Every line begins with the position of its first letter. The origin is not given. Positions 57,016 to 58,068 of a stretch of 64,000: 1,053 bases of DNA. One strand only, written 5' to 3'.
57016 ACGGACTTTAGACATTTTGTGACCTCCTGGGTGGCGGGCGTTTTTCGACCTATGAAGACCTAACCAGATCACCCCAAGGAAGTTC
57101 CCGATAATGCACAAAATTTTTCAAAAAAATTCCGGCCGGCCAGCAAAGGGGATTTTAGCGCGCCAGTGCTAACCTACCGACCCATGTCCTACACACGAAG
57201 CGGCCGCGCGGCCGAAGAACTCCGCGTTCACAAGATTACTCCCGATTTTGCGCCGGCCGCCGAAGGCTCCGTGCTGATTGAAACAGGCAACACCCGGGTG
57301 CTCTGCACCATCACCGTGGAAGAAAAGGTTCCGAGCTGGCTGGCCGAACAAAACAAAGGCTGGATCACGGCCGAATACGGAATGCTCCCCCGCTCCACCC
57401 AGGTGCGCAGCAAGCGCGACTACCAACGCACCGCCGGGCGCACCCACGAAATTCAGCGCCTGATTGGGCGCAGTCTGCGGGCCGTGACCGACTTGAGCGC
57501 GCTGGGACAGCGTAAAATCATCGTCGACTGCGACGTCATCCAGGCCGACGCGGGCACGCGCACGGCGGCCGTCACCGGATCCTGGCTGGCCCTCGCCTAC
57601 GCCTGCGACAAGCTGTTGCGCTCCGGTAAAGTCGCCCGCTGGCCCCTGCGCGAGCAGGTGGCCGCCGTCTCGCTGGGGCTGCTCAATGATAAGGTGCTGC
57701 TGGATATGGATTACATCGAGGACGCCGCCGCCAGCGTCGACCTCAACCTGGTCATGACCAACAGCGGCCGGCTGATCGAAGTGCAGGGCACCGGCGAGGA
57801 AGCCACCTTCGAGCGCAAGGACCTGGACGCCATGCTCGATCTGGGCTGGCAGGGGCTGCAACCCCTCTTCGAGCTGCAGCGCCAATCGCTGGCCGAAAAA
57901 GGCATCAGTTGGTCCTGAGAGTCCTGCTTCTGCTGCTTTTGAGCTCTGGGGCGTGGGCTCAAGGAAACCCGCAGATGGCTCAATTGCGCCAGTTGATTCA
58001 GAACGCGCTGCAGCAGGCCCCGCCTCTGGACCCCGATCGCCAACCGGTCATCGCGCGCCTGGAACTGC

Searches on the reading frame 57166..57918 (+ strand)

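Call 64: search_protein_families(library=pfam, proteins=[window:57166-57918:+], max_evalue=0.001)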
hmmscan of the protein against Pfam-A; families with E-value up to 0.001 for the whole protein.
window:57166-57918:+ (250 aa): 2 families
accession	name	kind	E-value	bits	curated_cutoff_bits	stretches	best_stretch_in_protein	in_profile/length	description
PF01138.27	RNase_PH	-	3.4e-25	89.4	25.5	1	18-145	1-126/130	3' exoribonuclease family, domain 1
PF03725.20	RNase_PH_C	-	1.1e-11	44.9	20.8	1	165-227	3-64/67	3' exoribonuclease family, domain 2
